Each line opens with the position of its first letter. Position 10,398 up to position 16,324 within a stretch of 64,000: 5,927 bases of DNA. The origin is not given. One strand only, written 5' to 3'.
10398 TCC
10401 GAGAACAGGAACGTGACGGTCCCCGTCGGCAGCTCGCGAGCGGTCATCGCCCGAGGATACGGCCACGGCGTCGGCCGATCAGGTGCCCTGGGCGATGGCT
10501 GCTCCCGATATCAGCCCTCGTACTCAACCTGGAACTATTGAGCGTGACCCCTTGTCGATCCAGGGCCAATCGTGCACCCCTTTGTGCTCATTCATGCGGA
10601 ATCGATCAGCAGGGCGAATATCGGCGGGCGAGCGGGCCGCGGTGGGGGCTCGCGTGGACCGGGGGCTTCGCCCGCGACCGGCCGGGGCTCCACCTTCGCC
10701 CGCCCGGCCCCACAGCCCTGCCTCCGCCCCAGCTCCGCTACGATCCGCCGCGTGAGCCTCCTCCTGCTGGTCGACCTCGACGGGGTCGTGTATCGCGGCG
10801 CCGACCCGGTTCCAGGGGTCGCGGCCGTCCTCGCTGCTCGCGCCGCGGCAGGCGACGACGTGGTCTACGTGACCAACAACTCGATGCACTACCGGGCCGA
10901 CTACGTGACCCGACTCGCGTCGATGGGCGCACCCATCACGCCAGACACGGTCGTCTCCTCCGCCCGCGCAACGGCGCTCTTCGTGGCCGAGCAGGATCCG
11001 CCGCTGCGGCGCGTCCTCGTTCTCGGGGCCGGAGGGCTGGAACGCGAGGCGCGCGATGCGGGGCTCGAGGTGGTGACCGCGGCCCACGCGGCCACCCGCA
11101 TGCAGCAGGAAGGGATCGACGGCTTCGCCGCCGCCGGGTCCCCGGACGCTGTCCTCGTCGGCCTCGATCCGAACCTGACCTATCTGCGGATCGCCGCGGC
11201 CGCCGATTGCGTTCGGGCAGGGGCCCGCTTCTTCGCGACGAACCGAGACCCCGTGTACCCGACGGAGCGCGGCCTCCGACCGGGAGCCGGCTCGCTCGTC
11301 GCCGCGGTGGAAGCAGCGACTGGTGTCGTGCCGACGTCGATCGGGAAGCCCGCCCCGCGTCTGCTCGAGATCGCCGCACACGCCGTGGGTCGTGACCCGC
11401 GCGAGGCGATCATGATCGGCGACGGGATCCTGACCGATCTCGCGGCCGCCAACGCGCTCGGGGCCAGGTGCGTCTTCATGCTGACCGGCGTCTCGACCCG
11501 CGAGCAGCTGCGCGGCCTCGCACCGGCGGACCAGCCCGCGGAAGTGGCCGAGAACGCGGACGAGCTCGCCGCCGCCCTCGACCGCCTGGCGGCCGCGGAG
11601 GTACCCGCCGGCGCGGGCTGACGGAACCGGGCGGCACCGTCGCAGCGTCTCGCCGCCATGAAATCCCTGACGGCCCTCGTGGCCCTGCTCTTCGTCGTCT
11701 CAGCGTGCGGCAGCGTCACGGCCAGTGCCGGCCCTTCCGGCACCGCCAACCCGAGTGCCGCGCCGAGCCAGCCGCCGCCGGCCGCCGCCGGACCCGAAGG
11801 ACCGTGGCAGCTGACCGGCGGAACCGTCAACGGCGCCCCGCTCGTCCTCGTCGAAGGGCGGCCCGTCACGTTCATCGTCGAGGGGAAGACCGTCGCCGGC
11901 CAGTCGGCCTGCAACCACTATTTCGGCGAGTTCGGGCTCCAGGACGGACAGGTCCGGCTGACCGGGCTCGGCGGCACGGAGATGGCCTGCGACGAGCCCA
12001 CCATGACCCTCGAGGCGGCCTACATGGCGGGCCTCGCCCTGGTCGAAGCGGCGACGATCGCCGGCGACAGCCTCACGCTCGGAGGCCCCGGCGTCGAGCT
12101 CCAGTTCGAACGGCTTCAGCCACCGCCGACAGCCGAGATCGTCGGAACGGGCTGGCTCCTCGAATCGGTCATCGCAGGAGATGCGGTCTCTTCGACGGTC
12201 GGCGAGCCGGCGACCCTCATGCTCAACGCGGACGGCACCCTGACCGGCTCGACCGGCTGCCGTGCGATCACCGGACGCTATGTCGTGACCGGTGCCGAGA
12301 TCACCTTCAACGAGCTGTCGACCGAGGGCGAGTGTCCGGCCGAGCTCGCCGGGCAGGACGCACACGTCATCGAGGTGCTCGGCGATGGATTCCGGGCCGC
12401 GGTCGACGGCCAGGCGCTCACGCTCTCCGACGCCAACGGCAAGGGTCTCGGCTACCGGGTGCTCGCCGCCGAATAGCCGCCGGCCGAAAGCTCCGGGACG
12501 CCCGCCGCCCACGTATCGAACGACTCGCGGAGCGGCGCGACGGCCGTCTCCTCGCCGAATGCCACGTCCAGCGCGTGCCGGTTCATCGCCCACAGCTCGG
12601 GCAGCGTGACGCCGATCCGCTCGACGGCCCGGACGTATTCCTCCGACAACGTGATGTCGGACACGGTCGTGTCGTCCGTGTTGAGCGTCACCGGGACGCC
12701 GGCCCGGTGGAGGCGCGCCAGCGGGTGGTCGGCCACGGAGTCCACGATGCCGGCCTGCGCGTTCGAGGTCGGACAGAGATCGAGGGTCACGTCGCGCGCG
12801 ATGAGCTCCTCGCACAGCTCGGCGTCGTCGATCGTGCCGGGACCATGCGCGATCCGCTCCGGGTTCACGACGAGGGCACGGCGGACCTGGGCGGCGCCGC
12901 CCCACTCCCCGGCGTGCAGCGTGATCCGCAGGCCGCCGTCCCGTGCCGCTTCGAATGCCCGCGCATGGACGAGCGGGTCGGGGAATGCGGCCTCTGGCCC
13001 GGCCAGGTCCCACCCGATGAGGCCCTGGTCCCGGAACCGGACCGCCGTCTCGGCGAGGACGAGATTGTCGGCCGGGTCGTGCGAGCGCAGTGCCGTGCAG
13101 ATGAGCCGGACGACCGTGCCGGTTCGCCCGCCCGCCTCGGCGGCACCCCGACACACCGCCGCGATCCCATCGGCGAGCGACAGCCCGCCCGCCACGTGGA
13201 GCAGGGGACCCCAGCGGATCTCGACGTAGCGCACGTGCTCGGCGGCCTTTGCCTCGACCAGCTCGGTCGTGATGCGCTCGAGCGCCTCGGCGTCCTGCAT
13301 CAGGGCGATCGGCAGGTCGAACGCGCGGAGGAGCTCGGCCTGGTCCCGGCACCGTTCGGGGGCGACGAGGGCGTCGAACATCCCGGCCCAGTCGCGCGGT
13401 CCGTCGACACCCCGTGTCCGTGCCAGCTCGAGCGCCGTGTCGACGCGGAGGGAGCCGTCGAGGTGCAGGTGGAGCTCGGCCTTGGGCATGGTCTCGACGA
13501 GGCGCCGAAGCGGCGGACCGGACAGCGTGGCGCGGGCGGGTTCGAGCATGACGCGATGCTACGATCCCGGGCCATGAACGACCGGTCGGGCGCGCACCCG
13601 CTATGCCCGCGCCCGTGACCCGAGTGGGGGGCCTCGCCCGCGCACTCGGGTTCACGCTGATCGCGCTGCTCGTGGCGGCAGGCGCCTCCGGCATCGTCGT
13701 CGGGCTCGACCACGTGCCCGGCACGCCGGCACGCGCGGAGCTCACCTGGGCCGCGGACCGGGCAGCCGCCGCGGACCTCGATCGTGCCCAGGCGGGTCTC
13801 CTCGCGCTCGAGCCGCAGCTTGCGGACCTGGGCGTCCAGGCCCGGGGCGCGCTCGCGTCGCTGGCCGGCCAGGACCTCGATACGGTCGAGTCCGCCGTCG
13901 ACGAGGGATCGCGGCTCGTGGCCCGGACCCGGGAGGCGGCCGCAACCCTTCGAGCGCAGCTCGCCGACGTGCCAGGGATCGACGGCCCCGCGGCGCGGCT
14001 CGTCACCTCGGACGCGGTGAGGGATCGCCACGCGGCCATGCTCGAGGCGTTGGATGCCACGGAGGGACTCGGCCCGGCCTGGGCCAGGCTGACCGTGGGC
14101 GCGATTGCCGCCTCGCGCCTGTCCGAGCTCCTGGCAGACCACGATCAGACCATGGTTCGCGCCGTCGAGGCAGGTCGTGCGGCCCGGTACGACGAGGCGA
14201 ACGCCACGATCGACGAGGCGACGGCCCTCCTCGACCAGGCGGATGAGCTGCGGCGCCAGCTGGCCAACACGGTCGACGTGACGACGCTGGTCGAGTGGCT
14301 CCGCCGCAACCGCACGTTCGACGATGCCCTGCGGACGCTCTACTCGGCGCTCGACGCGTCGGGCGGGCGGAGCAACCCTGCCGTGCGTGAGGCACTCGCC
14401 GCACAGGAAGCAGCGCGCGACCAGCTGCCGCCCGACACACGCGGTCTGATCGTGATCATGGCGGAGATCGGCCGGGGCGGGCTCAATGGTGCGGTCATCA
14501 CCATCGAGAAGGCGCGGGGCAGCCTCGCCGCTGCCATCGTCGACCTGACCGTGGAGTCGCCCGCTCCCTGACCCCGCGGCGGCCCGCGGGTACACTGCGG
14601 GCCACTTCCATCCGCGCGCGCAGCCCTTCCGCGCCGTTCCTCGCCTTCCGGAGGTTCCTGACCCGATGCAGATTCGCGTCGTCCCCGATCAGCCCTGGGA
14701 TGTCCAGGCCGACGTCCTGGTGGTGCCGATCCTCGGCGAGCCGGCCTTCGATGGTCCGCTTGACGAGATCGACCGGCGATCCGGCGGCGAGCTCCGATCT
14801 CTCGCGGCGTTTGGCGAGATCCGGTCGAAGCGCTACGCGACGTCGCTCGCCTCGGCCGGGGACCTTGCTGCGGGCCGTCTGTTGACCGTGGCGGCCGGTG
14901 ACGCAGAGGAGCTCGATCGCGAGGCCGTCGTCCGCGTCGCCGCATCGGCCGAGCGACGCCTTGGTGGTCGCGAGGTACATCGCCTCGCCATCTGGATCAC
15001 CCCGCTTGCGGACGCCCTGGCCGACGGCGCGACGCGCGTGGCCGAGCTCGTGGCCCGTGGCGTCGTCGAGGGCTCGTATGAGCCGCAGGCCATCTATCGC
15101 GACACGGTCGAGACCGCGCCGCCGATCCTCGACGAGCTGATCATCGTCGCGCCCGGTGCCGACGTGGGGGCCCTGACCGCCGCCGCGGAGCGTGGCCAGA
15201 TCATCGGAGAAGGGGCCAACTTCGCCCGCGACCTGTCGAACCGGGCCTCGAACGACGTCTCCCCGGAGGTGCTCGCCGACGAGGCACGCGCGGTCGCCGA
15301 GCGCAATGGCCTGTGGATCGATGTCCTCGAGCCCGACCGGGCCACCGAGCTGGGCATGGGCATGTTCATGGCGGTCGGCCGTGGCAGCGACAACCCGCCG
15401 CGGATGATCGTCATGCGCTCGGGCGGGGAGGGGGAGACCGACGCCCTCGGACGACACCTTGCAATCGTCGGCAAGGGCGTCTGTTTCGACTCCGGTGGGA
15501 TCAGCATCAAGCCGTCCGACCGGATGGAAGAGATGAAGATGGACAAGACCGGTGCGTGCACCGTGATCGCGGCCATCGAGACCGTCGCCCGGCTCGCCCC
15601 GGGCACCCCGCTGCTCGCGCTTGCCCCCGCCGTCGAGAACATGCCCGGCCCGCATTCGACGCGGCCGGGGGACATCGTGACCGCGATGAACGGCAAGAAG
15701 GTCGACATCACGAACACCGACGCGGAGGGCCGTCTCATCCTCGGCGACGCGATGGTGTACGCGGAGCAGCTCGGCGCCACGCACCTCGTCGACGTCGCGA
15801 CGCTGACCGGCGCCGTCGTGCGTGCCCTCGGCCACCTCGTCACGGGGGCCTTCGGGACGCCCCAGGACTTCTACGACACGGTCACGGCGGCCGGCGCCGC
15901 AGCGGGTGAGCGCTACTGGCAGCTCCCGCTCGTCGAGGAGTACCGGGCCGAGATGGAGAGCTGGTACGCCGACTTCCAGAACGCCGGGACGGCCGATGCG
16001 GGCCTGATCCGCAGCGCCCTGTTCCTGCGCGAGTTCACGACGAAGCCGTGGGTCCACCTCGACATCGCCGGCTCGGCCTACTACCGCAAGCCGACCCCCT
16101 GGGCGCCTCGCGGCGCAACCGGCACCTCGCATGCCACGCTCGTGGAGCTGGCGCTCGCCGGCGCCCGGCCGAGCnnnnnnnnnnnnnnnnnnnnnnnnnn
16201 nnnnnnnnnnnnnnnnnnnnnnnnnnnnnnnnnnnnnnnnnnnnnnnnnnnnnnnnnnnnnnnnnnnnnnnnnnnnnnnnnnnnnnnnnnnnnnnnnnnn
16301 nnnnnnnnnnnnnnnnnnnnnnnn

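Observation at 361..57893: At least ten single-base frame disruptions in conserved genes, probably homopolymer sequencing errors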

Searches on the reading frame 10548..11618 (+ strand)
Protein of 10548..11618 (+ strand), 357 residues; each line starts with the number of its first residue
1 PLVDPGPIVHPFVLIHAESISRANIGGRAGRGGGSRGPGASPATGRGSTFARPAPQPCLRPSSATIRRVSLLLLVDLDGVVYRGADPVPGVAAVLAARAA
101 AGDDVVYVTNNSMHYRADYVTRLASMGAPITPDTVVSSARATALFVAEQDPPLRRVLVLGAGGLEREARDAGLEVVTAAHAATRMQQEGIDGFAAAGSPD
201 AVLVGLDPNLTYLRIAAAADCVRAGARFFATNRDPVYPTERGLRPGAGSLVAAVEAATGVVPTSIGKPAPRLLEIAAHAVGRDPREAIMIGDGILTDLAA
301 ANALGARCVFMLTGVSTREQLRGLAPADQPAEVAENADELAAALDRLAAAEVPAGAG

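Call 14: search_protein_families(library=pfam, proteins=[window:10548-11618:+], max_evalue=0.01)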
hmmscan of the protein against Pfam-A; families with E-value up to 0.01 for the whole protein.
window:10548-11618:+ (357 aa): 6 families
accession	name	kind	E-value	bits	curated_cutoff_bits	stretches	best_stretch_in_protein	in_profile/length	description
PF13344.12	Hydrolase_6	-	2.7e-23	82.3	27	1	74-174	2-101/101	Haloacid dehalogenase-like hydrolase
PF13242.12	Hydrolase_like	-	2.8e-18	66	22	1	265-339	2-74/75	HAD-hyrolase-like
PF00702.32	Hydrolase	-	5.4e-14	53.5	26.4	1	73-305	4-191/191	haloacid dehalogenase-like hydrolase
PF13419.12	HAD_2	-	0.00011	22.8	23.8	1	262-310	130-177/178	Haloacid dehalogenase-like hydrolase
PF09419.16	PGP_phosphatase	-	0.0027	17.8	20.4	1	281-315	133-167/168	Mitochondrial PGP phosphatase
PF13407.12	Peripla_BP_4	-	0.0081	16.2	35.1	0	163-238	19-91/258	Periplasmic binding protein domain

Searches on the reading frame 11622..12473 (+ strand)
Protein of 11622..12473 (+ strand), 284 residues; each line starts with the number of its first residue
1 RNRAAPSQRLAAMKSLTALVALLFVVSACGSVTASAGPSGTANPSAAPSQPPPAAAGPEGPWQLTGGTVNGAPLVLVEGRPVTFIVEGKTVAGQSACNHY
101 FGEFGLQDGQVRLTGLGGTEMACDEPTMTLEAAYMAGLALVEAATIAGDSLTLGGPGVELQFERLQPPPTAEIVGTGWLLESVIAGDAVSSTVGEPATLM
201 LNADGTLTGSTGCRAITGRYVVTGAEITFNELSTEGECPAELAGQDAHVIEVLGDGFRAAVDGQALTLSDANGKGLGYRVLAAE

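Call 14: search_protein_families(library=pfam, proteins=[window:11622-12473:+], max_evalue=0.01)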
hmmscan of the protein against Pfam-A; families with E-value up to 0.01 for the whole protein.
window:11622-12473:+ (284 aa): 1 family
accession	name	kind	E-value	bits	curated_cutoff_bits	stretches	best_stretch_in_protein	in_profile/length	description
PF03724.22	META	-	3.6e-38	130.4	24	2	59-154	6-98/109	META domain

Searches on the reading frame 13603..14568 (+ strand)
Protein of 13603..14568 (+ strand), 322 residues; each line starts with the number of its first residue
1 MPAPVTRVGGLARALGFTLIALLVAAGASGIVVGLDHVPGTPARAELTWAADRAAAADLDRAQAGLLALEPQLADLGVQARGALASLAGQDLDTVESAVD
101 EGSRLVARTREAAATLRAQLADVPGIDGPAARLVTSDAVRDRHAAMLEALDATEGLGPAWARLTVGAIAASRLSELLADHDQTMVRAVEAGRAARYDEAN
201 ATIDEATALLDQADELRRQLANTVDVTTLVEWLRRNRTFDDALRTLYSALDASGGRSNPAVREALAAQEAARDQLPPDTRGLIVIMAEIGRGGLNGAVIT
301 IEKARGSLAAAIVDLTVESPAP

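Call 74: search_protein_families(library=pfam, proteins=[window:13603-14568:+], max_evalue=0.0001)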
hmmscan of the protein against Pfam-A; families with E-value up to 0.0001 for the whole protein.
window:13603-14568:+ (322 aa): 0 families

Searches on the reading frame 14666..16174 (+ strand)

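Call 74: search_protein_families(library=pfam, proteins=[window:14666-16174:+], max_evalue=0.0001)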
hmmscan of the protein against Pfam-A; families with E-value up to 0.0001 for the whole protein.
window:14666-16174:+ (503 aa): 2 families
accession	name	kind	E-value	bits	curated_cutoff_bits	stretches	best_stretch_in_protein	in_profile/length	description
PF00883.26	Peptidase_M17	-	3.1e-104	349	25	1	185-493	1-310/310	Cytosol aminopeptidase family, catalytic domain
PF02789.23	Peptidase_M17_N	-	1.1e-08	35.5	23.4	1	33-140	15-122/129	Cytosol aminopeptidase family, N-terminal domain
